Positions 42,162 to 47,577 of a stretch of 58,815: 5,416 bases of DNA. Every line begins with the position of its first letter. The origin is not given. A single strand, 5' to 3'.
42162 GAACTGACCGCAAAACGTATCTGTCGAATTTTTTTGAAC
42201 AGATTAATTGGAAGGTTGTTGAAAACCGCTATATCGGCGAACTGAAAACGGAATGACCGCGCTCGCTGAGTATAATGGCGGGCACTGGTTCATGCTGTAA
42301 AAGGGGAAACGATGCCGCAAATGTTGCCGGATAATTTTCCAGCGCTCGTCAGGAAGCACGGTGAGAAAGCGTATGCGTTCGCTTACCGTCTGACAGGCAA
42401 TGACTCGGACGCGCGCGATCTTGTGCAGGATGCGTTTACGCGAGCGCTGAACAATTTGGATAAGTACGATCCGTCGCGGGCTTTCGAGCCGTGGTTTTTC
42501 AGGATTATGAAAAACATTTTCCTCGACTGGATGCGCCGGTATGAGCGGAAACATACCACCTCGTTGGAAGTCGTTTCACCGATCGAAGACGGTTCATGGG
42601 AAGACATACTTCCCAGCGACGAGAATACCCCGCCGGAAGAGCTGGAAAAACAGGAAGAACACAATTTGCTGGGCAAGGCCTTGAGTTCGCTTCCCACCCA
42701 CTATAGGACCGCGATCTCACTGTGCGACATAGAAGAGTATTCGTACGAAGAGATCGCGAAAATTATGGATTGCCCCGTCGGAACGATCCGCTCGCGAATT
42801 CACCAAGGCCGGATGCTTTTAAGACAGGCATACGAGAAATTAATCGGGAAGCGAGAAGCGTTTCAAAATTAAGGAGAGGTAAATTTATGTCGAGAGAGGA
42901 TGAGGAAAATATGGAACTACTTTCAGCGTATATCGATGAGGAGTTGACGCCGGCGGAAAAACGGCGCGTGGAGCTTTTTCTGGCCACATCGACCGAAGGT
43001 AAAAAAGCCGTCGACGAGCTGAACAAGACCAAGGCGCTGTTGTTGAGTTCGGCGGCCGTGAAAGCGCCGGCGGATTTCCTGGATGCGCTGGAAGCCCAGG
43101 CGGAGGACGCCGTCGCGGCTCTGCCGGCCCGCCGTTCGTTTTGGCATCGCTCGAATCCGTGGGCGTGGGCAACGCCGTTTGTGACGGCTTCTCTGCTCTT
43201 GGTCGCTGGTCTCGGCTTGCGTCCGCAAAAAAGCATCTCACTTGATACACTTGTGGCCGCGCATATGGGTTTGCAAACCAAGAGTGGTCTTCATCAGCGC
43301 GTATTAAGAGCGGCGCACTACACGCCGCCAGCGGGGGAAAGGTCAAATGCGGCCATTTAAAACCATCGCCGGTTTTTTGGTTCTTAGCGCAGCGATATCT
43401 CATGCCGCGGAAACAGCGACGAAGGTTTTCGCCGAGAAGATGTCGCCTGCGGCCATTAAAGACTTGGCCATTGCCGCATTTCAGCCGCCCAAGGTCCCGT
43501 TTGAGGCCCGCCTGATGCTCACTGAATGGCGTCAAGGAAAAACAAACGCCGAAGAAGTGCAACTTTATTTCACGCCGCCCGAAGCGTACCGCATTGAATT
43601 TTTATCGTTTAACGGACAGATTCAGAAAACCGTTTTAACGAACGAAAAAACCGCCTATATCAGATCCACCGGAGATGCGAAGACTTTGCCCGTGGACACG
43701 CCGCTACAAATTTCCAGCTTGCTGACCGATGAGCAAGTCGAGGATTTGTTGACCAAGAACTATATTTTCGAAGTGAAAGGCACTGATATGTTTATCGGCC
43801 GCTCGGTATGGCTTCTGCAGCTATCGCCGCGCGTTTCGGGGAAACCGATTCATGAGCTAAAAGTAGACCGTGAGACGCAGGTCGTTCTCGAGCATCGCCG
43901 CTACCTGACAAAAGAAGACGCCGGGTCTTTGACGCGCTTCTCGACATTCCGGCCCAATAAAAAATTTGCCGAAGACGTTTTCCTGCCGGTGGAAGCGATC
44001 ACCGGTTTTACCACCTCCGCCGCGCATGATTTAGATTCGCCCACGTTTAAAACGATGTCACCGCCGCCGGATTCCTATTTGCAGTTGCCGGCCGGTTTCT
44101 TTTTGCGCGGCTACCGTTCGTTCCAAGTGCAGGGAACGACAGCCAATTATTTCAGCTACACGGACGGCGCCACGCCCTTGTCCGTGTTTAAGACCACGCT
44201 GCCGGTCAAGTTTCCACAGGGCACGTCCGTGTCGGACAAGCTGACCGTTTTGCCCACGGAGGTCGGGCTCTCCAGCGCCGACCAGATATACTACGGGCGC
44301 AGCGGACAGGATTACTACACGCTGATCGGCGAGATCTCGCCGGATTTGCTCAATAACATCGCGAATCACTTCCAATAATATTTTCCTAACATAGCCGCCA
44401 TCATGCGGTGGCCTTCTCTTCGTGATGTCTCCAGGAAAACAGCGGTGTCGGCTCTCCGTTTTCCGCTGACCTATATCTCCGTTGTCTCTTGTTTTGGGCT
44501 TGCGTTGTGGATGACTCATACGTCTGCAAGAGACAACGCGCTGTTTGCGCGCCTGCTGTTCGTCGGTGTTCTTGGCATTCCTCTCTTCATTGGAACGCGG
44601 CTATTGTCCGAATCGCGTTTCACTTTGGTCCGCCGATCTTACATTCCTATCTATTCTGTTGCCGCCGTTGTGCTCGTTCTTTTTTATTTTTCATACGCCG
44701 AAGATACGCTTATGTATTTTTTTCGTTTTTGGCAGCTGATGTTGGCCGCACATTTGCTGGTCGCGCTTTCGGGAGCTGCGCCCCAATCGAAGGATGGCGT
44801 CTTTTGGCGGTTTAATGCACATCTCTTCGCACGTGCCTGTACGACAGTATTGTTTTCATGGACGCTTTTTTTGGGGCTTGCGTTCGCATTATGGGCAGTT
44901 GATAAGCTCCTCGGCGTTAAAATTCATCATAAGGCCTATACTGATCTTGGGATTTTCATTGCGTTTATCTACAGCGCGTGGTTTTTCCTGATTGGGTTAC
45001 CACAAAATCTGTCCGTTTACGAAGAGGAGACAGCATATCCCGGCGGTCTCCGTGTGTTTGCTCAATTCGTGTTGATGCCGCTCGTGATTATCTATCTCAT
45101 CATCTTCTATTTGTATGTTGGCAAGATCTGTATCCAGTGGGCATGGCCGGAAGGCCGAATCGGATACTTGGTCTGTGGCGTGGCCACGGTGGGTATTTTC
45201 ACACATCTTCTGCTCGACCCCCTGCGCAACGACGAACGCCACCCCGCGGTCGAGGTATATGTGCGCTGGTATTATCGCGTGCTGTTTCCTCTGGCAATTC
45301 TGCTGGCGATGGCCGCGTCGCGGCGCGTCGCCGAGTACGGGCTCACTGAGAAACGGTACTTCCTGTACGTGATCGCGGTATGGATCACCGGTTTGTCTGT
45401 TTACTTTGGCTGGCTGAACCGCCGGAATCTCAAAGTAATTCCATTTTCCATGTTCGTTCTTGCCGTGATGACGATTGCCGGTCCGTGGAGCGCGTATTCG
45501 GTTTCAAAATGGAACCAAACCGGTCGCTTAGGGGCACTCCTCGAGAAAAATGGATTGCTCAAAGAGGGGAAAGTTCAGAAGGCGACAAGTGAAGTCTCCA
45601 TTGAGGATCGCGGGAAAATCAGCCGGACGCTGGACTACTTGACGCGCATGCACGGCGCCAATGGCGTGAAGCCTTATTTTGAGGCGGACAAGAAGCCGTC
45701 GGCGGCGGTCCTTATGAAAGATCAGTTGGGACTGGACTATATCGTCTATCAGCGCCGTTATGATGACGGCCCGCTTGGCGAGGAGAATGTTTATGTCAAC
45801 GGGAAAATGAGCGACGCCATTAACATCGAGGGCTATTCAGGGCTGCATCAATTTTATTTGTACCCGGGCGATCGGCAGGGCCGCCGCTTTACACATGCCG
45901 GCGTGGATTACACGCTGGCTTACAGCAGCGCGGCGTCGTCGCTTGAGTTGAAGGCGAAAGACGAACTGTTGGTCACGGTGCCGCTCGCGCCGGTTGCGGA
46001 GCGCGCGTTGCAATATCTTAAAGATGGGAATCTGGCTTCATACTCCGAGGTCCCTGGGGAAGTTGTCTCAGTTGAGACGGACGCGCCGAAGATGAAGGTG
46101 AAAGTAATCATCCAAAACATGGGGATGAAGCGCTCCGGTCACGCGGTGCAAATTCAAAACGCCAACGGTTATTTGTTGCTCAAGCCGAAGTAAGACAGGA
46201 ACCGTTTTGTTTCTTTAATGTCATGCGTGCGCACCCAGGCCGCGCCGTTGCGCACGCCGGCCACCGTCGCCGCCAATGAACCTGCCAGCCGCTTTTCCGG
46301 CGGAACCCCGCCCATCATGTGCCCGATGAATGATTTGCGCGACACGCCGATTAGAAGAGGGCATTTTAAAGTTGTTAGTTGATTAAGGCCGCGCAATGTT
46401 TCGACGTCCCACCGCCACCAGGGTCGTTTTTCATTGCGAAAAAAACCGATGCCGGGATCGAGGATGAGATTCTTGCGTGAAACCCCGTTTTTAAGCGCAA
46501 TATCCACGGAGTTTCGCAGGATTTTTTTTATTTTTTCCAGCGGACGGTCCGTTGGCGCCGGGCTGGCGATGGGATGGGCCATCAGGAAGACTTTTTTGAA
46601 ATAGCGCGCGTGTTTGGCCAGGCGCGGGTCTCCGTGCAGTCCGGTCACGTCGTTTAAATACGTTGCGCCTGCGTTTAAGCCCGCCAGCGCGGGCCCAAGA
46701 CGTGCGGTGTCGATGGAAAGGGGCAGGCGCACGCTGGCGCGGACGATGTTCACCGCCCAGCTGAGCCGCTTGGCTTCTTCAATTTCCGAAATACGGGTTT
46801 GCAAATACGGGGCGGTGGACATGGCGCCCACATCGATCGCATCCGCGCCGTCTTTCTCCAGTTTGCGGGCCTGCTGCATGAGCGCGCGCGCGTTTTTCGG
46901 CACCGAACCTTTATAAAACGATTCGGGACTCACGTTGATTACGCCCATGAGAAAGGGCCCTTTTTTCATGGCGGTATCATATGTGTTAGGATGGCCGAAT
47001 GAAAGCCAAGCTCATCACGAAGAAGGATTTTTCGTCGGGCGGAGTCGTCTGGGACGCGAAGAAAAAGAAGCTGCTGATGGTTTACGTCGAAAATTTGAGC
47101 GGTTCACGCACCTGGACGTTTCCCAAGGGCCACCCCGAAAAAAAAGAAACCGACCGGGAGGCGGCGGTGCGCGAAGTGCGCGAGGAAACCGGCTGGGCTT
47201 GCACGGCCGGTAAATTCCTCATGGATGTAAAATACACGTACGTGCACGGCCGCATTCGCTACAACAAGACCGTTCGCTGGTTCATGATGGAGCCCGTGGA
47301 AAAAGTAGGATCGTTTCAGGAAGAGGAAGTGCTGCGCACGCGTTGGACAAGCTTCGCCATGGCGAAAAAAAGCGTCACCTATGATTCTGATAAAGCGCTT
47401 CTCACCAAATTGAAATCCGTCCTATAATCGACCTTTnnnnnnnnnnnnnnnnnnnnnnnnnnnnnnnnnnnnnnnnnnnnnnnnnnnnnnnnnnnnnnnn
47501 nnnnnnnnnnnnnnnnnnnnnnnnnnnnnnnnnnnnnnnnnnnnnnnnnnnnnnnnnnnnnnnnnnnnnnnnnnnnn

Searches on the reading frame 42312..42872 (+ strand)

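Call 26: search_protein_families(library=pfam, proteins=[window:42312-42872:+], max_evalue=0.001)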
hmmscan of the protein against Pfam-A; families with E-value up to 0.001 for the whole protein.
window:42312-42872:+ (186 aa): 3 families
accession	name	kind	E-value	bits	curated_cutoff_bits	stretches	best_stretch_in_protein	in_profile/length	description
PF04542.20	Sigma70_r2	-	5.9e-19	68.1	24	1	12-79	1-70/71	Sigma-70 region 2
PF08281.18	Sigma70_r4_2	-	5.3e-17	61.7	25.7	1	119-169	3-53/54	Sigma-70, region 4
PF04545.22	Sigma70_r4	-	8.2e-11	41.7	24.1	1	123-172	1-50/50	Sigma-70, region 4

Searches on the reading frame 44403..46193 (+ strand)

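Call 26: search_protein_families(library=pfam, proteins=[window:44403-46193:+], max_evalue=0.001)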
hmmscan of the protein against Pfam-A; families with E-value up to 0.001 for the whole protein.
window:44403-46193:+ (596 aa): 1 family
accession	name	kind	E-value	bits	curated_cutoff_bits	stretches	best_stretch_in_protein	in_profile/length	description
PF13687.11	DUF4153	-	4.6e-18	66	27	1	33-375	4-353/373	Domain of unknown function (DUF4153)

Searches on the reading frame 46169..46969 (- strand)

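Call 26: search_protein_families(library=pfam, proteins=[window:46169-46969:-], max_evalue=0.001)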
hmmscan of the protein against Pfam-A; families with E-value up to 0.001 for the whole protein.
window:46169-46969:- (266 aa): 1 family
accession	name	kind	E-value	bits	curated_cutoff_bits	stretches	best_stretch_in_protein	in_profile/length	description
PF00809.28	Pterin_bind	-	1.8e-48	165.8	25.5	1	8-249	1-244/244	Pterin binding enzyme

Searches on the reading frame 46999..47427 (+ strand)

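Call 26: search_protein_families(library=pfam, proteins=[window:46999-47427:+], max_evalue=0.001)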
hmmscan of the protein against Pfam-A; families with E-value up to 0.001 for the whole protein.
window:46999-47427:+ (142 aa): 1 family
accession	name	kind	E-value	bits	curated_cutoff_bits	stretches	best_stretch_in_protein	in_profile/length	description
PF00293.34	NUDIX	-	1.1e-15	58.2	21.1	1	14-125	7-122/134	NUDIX domain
